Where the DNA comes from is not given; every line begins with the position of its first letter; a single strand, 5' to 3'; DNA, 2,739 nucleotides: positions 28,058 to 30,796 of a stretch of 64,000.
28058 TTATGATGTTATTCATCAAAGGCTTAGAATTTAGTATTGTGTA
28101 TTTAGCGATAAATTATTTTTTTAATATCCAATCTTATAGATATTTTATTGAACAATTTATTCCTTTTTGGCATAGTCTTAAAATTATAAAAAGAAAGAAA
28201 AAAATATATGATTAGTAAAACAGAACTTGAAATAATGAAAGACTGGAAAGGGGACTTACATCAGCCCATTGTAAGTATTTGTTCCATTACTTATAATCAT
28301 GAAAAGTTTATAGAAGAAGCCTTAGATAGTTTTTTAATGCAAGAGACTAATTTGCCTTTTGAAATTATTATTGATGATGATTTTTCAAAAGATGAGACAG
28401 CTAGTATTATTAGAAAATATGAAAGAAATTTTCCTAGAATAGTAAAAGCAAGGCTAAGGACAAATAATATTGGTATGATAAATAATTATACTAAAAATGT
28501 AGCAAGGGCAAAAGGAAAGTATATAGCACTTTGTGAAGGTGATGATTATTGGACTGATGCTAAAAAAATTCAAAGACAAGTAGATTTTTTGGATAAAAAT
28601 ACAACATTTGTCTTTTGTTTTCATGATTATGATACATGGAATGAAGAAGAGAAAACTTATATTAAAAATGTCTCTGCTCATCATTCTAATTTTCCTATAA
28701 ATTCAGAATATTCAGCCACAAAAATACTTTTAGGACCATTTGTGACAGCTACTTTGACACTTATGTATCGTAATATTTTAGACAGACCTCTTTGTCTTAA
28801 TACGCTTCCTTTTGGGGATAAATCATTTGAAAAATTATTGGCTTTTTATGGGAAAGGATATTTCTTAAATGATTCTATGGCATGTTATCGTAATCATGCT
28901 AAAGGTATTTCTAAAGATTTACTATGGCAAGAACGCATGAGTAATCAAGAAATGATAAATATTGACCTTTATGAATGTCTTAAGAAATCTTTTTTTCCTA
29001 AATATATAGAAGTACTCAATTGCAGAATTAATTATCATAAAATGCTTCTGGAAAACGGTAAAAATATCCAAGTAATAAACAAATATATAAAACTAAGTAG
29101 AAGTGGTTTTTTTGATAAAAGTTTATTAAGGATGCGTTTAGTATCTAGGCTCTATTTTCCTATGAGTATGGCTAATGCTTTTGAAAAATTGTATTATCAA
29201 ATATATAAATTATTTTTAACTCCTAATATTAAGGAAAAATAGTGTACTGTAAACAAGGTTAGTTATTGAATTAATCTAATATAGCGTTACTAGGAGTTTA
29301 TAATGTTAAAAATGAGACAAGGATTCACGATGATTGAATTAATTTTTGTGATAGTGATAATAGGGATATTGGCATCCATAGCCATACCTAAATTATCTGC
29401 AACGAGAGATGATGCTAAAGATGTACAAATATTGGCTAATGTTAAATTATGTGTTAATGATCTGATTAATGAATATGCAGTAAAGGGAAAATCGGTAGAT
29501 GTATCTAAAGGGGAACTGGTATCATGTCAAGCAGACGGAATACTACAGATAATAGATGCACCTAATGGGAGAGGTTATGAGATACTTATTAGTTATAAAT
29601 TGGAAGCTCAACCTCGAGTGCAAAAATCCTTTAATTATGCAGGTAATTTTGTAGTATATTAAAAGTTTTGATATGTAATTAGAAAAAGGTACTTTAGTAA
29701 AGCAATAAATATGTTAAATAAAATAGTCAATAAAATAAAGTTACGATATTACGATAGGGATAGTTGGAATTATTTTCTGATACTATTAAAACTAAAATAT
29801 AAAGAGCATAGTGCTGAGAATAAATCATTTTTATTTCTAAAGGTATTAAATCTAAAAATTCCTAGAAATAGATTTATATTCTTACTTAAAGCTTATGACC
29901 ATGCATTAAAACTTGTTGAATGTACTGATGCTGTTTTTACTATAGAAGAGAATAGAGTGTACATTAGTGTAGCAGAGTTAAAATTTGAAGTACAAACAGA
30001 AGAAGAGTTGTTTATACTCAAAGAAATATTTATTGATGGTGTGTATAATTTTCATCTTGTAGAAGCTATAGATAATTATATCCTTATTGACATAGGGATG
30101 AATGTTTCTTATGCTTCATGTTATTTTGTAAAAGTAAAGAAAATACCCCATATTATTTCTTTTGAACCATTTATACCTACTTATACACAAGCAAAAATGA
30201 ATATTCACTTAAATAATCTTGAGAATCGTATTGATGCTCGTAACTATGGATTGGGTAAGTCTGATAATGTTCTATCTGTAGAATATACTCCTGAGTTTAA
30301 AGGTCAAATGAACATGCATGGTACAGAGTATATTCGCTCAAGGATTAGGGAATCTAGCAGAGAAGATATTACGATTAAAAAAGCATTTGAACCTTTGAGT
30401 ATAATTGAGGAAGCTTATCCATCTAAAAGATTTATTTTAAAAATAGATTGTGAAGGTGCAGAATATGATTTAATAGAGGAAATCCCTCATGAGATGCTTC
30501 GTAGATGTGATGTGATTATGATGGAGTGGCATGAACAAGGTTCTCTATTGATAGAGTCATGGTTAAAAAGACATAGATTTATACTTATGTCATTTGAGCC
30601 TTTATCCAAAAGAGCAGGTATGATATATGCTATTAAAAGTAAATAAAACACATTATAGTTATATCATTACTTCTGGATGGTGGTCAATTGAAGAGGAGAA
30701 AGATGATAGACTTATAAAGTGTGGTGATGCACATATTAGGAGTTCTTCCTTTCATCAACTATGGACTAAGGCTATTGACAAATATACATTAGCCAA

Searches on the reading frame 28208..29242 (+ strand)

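Call 57: search_protein_families(library=ncbifam, proteins=[window:28208-29242:+], max_evalue=0.01)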
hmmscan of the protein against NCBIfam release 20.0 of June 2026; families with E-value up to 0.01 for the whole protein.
window:28208-29242:+ (344 aa): 12 families
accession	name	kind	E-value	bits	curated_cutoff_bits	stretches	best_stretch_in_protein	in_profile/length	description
NF047683.1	TeichurnBiosyTuaG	equivalog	2.8e-23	82.8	400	1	18-160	4-142/252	teichuronic acid biosynthesis protein TuaG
NF053739.1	GlytfEpsEBac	equivalog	2e-14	53.2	450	1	20-136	1-115/265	glycosyltransferase EpsE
NF007482.0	PRK10073.1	equivalog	1.1e-11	44.4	423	1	19-115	5-98/334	glycosyltransferase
NF050050.1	ProtGlycPglI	equivalog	2.9e-10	40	500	1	20-229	2-202/306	GalNAc(5)-diNAcBac-PP-undecaprenol beta-1,3-glucosyltransferase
NF038302.1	EPS_HpsE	equivalog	2.8e-09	36.4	300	1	24-131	5-114/307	hormogonium polysaccharide biosynthesis glycosyltransferase HpsE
TIGR03937.1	PgaC_IcaA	equivalog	2e-08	33.6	422.3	1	17-113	42-136/407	poly-beta-1,6-N-acetyl-D-glucosamine synthase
TIGR04440.1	glyco_TIGR04440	domain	1.7e-06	27.9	70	1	28-137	8-115/215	TIGR00180 family glycosyltransferase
NF007453.0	PRK10018.1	equivalog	3.1e-06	27.1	382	1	19-138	5-121/280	colanic acid biosynthesis glycosyltransferase WcaA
TIGR04017.1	WcaA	equivalog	4.9e-06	26.4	495.75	1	18-138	3-120/279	colanic acid biosynthesis glycosyltransferase WcaA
NF041875.1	EPS_EpsD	equivalog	9.3e-06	25.3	370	1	22-132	1-108/325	exopolysaccharide biosynthesis glycosyltransferase EpsD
TIGR04009.1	wcaE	equivalog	0.00011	21.5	369.2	1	37-132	18-113/248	colanic acid biosynthesis glycosyltransferase WcaE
TIGR03469.1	HpnB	hypoth_equivalog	0.00055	19.1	379.25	1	27-77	51-101/386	hopene-associated glycosyltransferase HpnB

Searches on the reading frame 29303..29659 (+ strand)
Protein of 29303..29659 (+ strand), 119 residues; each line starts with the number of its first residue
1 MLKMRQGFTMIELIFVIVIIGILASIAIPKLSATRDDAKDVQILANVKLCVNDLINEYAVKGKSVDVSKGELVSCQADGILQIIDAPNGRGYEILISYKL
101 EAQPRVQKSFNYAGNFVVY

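Call 11: search_protein_families(library=pfam, proteins=[window:29303-29659:+], max_evalue=0.1)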
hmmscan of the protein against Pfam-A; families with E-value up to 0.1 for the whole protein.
seq(119 aa): 1 family
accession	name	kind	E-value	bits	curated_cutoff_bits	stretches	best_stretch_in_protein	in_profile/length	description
PF07963.17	N_methyl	-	5.2e-07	29.4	21.2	1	3-28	2-27/27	Prokaryotic N-terminal methylation motif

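Call 12: find_related_loci(query=window:29303-29659:+, collection=genome_contigs, flank=1500)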
Query seq(119 aa) (119 aa) in genome_contigs; peptide patterns used: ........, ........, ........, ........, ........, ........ (x = any residue, [..] = any of these).
166 stretches matched a pattern; 42 encode a relative of the query (tblastn E <= 1e-3); 42 distinct loci.
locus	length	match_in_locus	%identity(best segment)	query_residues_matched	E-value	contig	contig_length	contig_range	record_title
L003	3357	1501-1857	59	2-117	7e-36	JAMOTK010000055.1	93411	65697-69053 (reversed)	MAG: Sulfurovum sp. isolate 4571-419_metabat1_scaf2bin.060 4571-419_scaffold_49_c1, whole genome shotgun sequence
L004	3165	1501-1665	73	4-58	7e-23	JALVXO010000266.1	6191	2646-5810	MAG: Campylobacteraceae bacterium isolate M10_metabat2_scaf2bin.114 M10_NODE_8190_length_6191_cov_4.174307, whole genome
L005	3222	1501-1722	64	3-75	1e-22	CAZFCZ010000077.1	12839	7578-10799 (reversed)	MAG TPA_asm: uncultured Nitratifractor sp. isolate binchicken_co219_437 genome assembly, contig: k141_1575045, whole gen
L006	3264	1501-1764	49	4-91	2e-22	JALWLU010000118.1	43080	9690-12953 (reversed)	MAG: Sulfurovum sp. isolate M17_metabat2_scaf2bin.078 M17_NODE_436_length_43080_cov_3.341303, whole genome shotgun seque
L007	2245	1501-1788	50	1-87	3e-22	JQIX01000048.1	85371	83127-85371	MAG: Epsilonproteobacteria bacterium (ex Lamellibrachia satsuma) isolate 1368-E Scaffold119, whole genome shotgun sequen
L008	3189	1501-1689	59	2-64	4e-22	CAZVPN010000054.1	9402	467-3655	MAG TPA_asm: uncultured Campylobacterales bacterium isolate SRP163575_co2_163 genome assembly, contig: NODE_9517_length_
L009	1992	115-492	45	4-119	5e-22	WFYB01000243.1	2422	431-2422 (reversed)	MAG: Sulfurovum sp. isolate S141_75 k151_91902, whole genome shotgun sequence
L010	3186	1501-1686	66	1-62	1e-21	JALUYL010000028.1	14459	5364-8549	MAG: Sulfurovum sp. isolate 131-447_metabat2_scaf2bin.080 131-447_scaffold_1797_c2, whole genome shotgun sequence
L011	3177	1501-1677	66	7-65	2e-21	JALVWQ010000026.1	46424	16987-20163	MAG: Campylobacteraceae bacterium isolate M10_metabat2_scaf2bin.026 M10_NODE_249_length_46424_cov_17.259542, whole genom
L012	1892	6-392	40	7-119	5e-21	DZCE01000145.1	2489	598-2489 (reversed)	MAG TPA_asm: Arcobacter nitrofigilis isolate SulCav_PC08_64_34_38 SulCav_PC08-64_42430_length_2489_cov_14.293755, whole 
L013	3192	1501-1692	63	1-64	7e-21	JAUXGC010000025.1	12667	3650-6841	MAG: Sulfurovum sp. isolate CSMAG_2919 CSMAG_2919_k117_3649587_length_12667_cov_10.9920, whole genome shotgun sequence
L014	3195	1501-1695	65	4-68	1e-20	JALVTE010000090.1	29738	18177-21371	MAG: Campylobacteraceae bacterium isolate M1_metabat1_scaf2bin.006 M1_NODE_338_length_29738_cov_52.476141, whole genome 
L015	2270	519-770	52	4-91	9e-21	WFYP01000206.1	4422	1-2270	MAG: Nitratifractor sp. isolate S142_10 k151_66831, whole genome shotgun sequence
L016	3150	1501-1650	72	5-54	1e-20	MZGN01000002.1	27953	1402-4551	MAG: Helicobacteraceae bacterium 4484_230 ex4484_230_scaffold_508, whole genome shotgun sequence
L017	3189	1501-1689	65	3-65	1e-20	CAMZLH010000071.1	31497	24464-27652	uncultured Nitratifractor sp. isolate RB_MAG_00002 genome assembly, contig: RB_MAG_00002_000000000015, whole genome shot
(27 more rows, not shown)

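Call 38: find_encoding_contigs(protein=window:29303-29659:+, flank=1500, max_places=6)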
Protein seq(119 aa) (119 aa): no gene with exactly this product is on record in the collection.

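Call 56: search_solved_structures(query=window:29303-29659:+, max_evalue=1)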
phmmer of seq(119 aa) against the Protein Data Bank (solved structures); distinct sequences matched with E-value up to 1: 21.
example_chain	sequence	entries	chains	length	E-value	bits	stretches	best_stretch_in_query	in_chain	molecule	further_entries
9egp_A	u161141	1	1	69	7.9e-08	35.5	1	2-51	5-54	Geopilin domain 1 protein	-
7tgg_A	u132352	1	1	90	8.2e-08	35.5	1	2-40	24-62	Geopilin domain 1 protein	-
9lab_B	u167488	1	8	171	2.1e-06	30.9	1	3-63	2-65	MSHA major pilin subunit MshA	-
2m7g_A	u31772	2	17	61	1.5e-05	28.2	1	8-41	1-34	Geopilin domain 1 protein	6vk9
9laa_A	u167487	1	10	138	4.2e-05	26.8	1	2-30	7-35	Type IV pilin protein PilA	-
6xxd_A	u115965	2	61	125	6.3e-05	26.2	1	8-64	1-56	PilA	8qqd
8pfb_G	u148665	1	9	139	6.6e-05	26.2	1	8-51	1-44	Type IV pilin PilE1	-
8qqj_J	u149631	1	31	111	0.00034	23.8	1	8-46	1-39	Type IV narrow pilus major component PilA5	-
6xxe_A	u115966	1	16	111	0.00035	23.8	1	8-46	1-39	Uncharacterized protein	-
5wda_A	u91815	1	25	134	0.00052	23.3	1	8-47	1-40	General secretion pathway protein G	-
1oqw_A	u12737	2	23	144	0.00072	22.8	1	8-65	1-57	Fimbrial protein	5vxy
3sok_A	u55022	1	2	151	0.0015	21.8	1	8-65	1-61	Fimbrial protein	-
8tj2_C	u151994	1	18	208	0.002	21.3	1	8-49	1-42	Type IV major pilin protein PilA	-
8tum_e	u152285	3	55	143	0.0024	21.1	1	8-42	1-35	Type IV major pilin protein PilA | Pilin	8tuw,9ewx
8tob_GA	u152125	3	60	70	0.012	18.8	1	9-32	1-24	Fimbrial protein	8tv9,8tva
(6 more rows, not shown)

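Call 57: search_protein_families(library=ncbifam, proteins=[window:29303-29659:+], max_evalue=0.01)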
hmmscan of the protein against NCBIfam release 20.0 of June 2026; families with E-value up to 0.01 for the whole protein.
seq(119 aa): 9 families
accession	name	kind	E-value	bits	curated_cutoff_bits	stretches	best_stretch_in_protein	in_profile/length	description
TIGR01710.1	typeII_sec_gspG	equivalog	3.4e-09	36.8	88.85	1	6-52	1-47/134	type II secretion system major pseudopilin GspG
TIGR02532.1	IV_pilin_GFxxxE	domain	3.1e-08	33.1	16.3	1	5-28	1-24/24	prepilin-type N-terminal cleavage/methylation domain-containing protein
NF040999.1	pilin_ComGC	equivalog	7.7e-08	32.4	75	1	6-73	2-67/84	competence type IV pilus major pilin ComGC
NF041775.1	typeIV_PilA_Myxo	equivalog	3.4e-07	30.5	400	1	6-48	11-53/214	type IV pilin protein PilA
TIGR01708.2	typeII_sec_gspH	equivalog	6.7e-06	26.2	80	1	6-32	2-28/169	type II secretion system minor pseudopilin GspH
NF007862.0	PRK10574.1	equivalog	1.5e-05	25.2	138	1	4-31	3-30/145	prepilin peptidase-dependent pilin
TIGR02596.1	TIGR02596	subfamily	0.0013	18.8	70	1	8-33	1-26/196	Verru_Chthon cassette protein D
NF041013.1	T4P_ComGE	equivalog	0.0043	17.1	49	1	6-40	4-38/83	competence type IV pilus minor pilin ComGE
NF007800.0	PRK10506.1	equivalog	0.0074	16.1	158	1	2-41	5-44/163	prepilin peptidase-dependent protein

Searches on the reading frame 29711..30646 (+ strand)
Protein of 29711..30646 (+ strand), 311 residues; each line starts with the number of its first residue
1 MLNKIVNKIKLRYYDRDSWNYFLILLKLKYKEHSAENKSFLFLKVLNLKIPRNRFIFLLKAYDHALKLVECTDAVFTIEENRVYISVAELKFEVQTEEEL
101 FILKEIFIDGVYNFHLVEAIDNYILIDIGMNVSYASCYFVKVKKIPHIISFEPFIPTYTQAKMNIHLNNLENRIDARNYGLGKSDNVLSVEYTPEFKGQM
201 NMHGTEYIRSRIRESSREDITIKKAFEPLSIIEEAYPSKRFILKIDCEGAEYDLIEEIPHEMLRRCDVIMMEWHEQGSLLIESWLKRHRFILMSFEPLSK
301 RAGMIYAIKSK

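Call 57: search_protein_families(library=ncbifam, proteins=[window:29711-30646:+], max_evalue=0.01)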
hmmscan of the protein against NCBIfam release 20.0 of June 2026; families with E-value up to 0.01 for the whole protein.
window:29711-30646:+ (311 aa): 1 family
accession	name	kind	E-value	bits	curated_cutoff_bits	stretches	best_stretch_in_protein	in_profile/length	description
TIGR01444.1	fkbM_fam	subfamily_domain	6.7e-22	78.5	37.7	1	125-274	2-143/143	FkbM family methyltransferase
